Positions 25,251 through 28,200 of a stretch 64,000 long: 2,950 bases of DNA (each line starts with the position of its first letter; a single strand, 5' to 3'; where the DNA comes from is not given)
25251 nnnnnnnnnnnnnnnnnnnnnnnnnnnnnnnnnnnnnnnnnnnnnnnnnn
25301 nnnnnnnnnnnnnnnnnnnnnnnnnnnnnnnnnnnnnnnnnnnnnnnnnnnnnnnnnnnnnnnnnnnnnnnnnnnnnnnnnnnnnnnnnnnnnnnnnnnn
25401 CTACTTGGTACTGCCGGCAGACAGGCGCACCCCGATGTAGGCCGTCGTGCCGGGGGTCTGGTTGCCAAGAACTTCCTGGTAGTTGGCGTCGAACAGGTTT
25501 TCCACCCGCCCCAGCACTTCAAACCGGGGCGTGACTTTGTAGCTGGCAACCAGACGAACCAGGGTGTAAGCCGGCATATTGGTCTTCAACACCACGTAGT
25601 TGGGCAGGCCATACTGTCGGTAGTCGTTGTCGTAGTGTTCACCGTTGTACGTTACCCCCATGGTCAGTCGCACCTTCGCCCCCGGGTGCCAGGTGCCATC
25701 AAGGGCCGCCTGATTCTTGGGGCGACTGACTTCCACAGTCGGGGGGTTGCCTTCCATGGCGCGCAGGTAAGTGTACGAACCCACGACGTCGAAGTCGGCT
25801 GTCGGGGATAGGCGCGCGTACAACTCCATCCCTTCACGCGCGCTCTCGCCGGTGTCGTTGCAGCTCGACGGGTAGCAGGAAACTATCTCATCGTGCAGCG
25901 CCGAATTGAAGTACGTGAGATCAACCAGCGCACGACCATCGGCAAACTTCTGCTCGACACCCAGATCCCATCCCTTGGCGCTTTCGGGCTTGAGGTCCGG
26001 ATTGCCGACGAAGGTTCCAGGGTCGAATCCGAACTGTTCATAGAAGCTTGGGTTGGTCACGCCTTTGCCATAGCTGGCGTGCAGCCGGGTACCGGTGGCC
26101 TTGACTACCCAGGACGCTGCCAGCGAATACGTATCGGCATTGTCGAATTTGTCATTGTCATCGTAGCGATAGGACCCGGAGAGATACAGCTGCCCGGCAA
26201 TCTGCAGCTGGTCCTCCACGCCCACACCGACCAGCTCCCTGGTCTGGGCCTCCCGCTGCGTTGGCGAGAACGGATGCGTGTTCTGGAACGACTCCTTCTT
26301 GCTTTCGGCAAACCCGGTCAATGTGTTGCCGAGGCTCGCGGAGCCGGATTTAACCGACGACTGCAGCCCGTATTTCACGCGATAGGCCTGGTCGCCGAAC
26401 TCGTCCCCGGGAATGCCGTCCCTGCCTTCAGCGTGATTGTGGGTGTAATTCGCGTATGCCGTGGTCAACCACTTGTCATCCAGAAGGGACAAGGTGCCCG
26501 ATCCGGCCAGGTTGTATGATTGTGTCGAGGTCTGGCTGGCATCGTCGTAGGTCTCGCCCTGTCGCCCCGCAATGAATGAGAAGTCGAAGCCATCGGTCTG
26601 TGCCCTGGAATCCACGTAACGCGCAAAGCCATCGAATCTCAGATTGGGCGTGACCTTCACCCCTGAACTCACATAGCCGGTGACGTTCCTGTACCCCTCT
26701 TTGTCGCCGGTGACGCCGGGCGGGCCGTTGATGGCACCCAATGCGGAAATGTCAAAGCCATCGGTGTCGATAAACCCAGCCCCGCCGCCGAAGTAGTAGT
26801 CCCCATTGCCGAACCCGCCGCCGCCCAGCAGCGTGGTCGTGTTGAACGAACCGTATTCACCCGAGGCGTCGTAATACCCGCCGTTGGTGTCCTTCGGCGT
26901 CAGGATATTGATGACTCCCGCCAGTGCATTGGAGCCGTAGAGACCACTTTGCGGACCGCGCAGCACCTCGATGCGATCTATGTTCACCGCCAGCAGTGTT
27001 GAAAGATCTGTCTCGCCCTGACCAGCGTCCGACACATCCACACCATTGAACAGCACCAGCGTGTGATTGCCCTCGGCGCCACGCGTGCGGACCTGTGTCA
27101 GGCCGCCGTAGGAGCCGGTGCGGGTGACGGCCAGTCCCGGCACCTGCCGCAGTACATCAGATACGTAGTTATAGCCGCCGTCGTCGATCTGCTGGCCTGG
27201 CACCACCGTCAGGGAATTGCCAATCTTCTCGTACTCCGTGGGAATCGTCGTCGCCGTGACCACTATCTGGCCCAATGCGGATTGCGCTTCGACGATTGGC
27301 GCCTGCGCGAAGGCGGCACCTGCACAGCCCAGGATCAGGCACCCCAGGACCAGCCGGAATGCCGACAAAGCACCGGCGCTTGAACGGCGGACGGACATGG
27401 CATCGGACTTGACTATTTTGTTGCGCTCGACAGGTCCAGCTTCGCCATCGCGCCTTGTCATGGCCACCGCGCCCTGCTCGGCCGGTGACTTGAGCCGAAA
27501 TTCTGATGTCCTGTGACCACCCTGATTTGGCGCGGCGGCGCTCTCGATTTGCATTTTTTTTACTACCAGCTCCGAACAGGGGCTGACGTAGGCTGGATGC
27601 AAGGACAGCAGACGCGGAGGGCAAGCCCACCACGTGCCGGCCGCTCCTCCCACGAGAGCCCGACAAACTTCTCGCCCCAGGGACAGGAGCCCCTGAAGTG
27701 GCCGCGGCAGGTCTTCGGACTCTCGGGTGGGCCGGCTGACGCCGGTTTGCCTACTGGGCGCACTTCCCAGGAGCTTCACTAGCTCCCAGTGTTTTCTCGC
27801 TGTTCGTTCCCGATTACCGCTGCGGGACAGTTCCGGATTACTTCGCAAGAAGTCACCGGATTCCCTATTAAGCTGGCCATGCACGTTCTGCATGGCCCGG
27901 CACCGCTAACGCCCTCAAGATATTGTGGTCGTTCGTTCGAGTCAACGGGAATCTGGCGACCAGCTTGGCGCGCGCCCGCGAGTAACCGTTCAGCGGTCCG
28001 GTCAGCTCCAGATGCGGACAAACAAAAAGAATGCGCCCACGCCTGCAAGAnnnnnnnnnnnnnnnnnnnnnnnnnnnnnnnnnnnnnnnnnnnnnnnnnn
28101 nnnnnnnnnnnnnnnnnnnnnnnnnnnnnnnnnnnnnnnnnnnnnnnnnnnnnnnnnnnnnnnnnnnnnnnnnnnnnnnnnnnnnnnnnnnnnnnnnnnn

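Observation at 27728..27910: Cobalamin riboswitch controlling a BtuB-like TonB-dependent receptor, with an unusually long leader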

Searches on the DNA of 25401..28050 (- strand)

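Call 9: search_rna_families(source=window, start=27250, end=28050, threshold=evalue, max_evalue=10)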
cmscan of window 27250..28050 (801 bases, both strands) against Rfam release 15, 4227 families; matches with E-value up to 10: 3.
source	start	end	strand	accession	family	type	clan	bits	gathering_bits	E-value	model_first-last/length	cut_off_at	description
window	27689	27922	-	RF00174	Cobalamin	Cis-reg; riboswitch;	CL00101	85.6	31.5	1.4e-21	1-189/189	no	Cobalamin riboswitch aptamer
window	27506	27607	+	RF03259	MIR1514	Gene; miRNA;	-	17.3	90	4.8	1-110/110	no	MIR1514 microRNA precursor family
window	27981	28049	+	RF02248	Six3os1_3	Gene; lncRNA;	-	14.1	40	0.53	1-75/75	no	Six3os1 conserved region 3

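Call 21: search_rna_families(sources=[L001, L002, L003, L004, L005, L006], threshold=gathering)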
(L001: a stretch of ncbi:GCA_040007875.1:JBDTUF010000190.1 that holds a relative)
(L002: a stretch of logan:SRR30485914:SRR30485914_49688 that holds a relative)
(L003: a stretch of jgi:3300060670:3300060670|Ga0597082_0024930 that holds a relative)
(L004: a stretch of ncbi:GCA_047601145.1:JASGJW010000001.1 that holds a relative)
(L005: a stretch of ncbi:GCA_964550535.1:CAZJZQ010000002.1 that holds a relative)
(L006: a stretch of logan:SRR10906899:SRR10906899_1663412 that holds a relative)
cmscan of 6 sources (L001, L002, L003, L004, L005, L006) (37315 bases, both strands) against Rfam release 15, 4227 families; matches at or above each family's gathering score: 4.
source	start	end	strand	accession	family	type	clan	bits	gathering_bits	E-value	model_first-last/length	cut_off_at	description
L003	2004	2201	+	RF00174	Cobalamin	Cis-reg; riboswitch;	CL00101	114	31.5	4.8e-28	1-189/189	no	Cobalamin riboswitch aptamer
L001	2651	2878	+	RF00174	Cobalamin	Cis-reg; riboswitch;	CL00101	103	31.5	6.9e-25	1-189/189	no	Cobalamin riboswitch aptamer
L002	534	745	-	RF00174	Cobalamin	Cis-reg; riboswitch;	CL00101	90.8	31.5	2.1e-21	1-189/189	no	Cobalamin riboswitch aptamer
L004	14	100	+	RF00005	tRNA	Gene; tRNA;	CL00001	60.5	29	7.6e-11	1-71/71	no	tRNA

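Call 27: search_rna_families(sources=[L007, L008, L009, L010, L011, L012, L013, L014, L015, L016, L017, L018, L019, L020, L021, L022, L023, L024, L025, L026], threshold=gathering)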
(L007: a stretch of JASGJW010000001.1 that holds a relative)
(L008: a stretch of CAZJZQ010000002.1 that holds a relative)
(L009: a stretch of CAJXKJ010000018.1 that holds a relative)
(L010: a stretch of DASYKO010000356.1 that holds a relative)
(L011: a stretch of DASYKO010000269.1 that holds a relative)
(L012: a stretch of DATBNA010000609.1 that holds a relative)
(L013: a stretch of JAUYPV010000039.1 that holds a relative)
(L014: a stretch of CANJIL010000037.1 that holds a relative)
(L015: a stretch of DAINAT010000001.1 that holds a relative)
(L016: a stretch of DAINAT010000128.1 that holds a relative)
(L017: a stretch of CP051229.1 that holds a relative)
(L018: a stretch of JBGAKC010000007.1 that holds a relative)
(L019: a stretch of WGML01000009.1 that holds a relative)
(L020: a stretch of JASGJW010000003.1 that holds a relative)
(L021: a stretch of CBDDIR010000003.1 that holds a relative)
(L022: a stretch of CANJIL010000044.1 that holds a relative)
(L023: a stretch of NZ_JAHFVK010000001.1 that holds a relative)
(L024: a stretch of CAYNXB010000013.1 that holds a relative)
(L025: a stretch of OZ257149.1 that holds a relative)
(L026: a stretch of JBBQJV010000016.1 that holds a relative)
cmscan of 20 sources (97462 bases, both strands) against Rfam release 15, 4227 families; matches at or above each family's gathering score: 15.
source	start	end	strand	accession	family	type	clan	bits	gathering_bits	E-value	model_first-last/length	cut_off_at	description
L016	1169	1362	+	RF00174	Cobalamin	Cis-reg; riboswitch;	CL00101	127.1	31.5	2.2e-31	1-189/189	no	Cobalamin riboswitch aptamer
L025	1184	1376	+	RF00174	Cobalamin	Cis-reg; riboswitch;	CL00101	125.3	31.5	7.4e-31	1-189/189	no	Cobalamin riboswitch aptamer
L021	1142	1337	+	RF00174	Cobalamin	Cis-reg; riboswitch;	CL00101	124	31.5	1.7e-30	1-189/189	no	Cobalamin riboswitch aptamer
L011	1126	1323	+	RF00174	Cobalamin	Cis-reg; riboswitch;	CL00101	120.6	31.5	1.6e-29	1-189/189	no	Cobalamin riboswitch aptamer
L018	1169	1365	+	RF00174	Cobalamin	Cis-reg; riboswitch;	CL00101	120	31.5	2.4e-29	1-189/189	no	Cobalamin riboswitch aptamer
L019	1100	1301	+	RF00174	Cobalamin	Cis-reg; riboswitch;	CL00101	119.4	31.5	3.6e-29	1-189/189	no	Cobalamin riboswitch aptamer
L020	1172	1365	+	RF00174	Cobalamin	Cis-reg; riboswitch;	CL00101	119.1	31.5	4.2e-29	1-189/189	no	Cobalamin riboswitch aptamer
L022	1132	1328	+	RF00174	Cobalamin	Cis-reg; riboswitch;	CL00101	118.3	31.5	7.4e-29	1-189/189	no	Cobalamin riboswitch aptamer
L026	1137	1341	+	RF00174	Cobalamin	Cis-reg; riboswitch;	CL00101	117.6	31.5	1.2e-28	1-189/189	no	Cobalamin riboswitch aptamer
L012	1041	1252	+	RF00174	Cobalamin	Cis-reg; riboswitch;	CL00101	116.2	31.5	2.9e-28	1-189/189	no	Cobalamin riboswitch aptamer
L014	1085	1282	+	RF00174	Cobalamin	Cis-reg; riboswitch;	CL00101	115.9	31.5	3.5e-28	1-189/189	no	Cobalamin riboswitch aptamer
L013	1077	1276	+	RF00174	Cobalamin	Cis-reg; riboswitch;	CL00101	108.8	31.5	3.9e-26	1-189/189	no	Cobalamin riboswitch aptamer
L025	45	118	+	RF00005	tRNA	Gene; tRNA;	CL00001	69.6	29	6.3e-13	1-71/71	no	tRNA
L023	3497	3569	+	RF00005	tRNA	Gene; tRNA;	CL00001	68.1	29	1.6e-12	1-71/71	no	tRNA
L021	1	50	+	RF00005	tRNA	Gene; tRNA;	CL00001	36.6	29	0.00075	23-71/71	5'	tRNA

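Call 28: search_rna_families(sources=[L027, L028, L029, L030, L031, L032, L033, L034, L035, L036, L037, L038, L039, L040, L041, L042, L043, L044, L045, L046], threshold=gathering)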
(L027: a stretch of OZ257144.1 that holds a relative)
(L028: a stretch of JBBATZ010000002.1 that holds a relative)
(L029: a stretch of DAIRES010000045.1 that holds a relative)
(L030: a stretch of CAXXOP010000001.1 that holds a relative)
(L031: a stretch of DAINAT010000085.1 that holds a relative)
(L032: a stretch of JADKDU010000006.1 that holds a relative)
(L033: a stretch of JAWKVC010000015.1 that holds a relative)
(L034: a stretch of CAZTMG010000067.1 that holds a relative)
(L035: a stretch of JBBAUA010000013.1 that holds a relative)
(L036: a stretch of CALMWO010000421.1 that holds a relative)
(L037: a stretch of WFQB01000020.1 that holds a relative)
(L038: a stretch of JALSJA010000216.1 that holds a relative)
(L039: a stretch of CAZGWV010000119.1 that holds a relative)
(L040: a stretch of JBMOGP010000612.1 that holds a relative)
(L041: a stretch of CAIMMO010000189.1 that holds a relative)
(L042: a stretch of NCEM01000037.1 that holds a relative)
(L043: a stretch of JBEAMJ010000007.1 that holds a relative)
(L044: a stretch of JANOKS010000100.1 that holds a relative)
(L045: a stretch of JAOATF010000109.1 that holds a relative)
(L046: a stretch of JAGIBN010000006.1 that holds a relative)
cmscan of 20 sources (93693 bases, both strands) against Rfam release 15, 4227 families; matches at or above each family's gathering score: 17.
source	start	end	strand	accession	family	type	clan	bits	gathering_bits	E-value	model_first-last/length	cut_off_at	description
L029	1089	1282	+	RF00174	Cobalamin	Cis-reg; riboswitch;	CL00101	128.4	31.5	8.9e-32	1-189/189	no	Cobalamin riboswitch aptamer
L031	1089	1282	+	RF00174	Cobalamin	Cis-reg; riboswitch;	CL00101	128.4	31.5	8.9e-32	1-189/189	no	Cobalamin riboswitch aptamer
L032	1088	1282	+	RF00174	Cobalamin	Cis-reg; riboswitch;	CL00101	124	31.5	1.6e-30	1-189/189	no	Cobalamin riboswitch aptamer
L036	1088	1281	+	RF00174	Cobalamin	Cis-reg; riboswitch;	CL00101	123.8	31.5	1.9e-30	1-189/189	no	Cobalamin riboswitch aptamer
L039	1183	1377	+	RF00174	Cobalamin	Cis-reg; riboswitch;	CL00101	122.9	31.5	3.4e-30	1-189/189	no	Cobalamin riboswitch aptamer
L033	1064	1276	+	RF00174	Cobalamin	Cis-reg; riboswitch;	CL00101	119.5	31.5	3.1e-29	1-189/189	no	Cobalamin riboswitch aptamer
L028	1185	1378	+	RF00174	Cobalamin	Cis-reg; riboswitch;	CL00101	118.7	31.5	5.5e-29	1-189/189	no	Cobalamin riboswitch aptamer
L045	1088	1282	+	RF00174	Cobalamin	Cis-reg; riboswitch;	CL00101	117.8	31.5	9.4e-29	1-189/189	no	Cobalamin riboswitch aptamer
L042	1126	1326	+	RF00174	Cobalamin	Cis-reg; riboswitch;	CL00101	116.8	31.5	1.9e-28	1-189/189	no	Cobalamin riboswitch aptamer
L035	1176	1375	+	RF00174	Cobalamin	Cis-reg; riboswitch;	CL00101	114.4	31.5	9.3e-28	1-189/189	no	Cobalamin riboswitch aptamer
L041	1156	1356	+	RF00174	Cobalamin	Cis-reg; riboswitch;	CL00101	113.1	31.5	2.1e-27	1-189/189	no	Cobalamin riboswitch aptamer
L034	1081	1279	+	RF00174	Cobalamin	Cis-reg; riboswitch;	CL00101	112.1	31.5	4.2e-27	1-189/189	no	Cobalamin riboswitch aptamer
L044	877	1076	+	RF00174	Cobalamin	Cis-reg; riboswitch;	CL00101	111.8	31.5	5e-27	1-189/189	no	Cobalamin riboswitch aptamer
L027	1088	1284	+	RF00174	Cobalamin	Cis-reg; riboswitch;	CL00101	111.4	31.5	6.5e-27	1-189/189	no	Cobalamin riboswitch aptamer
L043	1087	1285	+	RF00174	Cobalamin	Cis-reg; riboswitch;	CL00101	102.6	31.5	2.2e-24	1-189/189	no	Cobalamin riboswitch aptamer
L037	1095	1167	+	RF00005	tRNA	Gene; tRNA;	CL00001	72.9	29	7.5e-14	1-71/71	no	tRNA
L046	3442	3514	+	RF00005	tRNA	Gene; tRNA;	CL00001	69.5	29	6.4e-13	1-71/71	no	tRNA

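Call 63: search_rna_families(sources=[L087, L149, L094, L097, L131, L100, L141, L152, L129, L128, L127, L092, L139], threshold=gathering)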
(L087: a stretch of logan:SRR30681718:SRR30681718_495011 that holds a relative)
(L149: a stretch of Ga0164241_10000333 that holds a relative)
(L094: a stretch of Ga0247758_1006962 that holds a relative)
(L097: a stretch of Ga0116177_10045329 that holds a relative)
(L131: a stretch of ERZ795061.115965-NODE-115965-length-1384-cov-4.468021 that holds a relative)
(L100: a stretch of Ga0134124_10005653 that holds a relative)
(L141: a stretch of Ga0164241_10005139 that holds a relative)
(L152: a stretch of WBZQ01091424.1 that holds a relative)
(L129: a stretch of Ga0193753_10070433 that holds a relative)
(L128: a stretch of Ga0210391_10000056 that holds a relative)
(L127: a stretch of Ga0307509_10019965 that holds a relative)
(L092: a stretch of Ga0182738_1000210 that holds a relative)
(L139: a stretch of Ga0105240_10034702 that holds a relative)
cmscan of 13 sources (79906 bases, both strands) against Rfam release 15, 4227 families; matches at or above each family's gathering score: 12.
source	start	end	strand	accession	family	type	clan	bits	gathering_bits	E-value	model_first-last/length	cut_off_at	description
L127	5776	6008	-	RF00174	Cobalamin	Cis-reg; riboswitch;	CL00101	101.4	31.5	4.2e-24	1-189/189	no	Cobalamin riboswitch aptamer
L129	1074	1302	+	RF00174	Cobalamin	Cis-reg; riboswitch;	CL00101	101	31.5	5.4e-24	1-189/189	no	Cobalamin riboswitch aptamer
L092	1004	1238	+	RF00174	Cobalamin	Cis-reg; riboswitch;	CL00101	96.6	31.5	9.5e-23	1-189/189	no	Cobalamin riboswitch aptamer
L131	682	918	+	RF00174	Cobalamin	Cis-reg; riboswitch;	CL00101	94.5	31.5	3.9e-22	1-189/189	no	Cobalamin riboswitch aptamer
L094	1654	1899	-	RF00174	Cobalamin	Cis-reg; riboswitch;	CL00101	93.3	31.5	8.3e-22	1-189/189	no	Cobalamin riboswitch aptamer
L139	5807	6039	-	RF00174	Cobalamin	Cis-reg; riboswitch;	CL00101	91.2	31.5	3.4e-21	1-189/189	no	Cobalamin riboswitch aptamer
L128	5929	6160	+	RF00174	Cobalamin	Cis-reg; riboswitch;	CL00101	91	31.5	3.9e-21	1-189/189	no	Cobalamin riboswitch aptamer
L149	1223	1464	+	RF00174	Cobalamin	Cis-reg; riboswitch;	CL00101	90.7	31.5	4.9e-21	1-189/189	no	Cobalamin riboswitch aptamer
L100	1871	2111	+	RF00174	Cobalamin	Cis-reg; riboswitch;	CL00101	88.4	31.5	2.1e-20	1-189/189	no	Cobalamin riboswitch aptamer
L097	2312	2550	+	RF00174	Cobalamin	Cis-reg; riboswitch;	CL00101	88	31.5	2.9e-20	1-189/189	no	Cobalamin riboswitch aptamer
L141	5082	5321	+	RF00174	Cobalamin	Cis-reg; riboswitch;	CL00101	84.7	31.5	2.4e-19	1-189/189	no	Cobalamin riboswitch aptamer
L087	1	134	+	RF00174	Cobalamin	Cis-reg; riboswitch;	CL00101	34.8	31.5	4.6e-05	77-189/189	5'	Cobalamin riboswitch aptamer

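Call 64: search_dna_similar(query=window:27689-27922:-, collection=ecoli_genomes, mode=distant, max_rows=5, max_evalue=10)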
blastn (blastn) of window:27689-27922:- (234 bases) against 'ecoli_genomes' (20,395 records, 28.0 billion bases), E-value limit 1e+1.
No match.
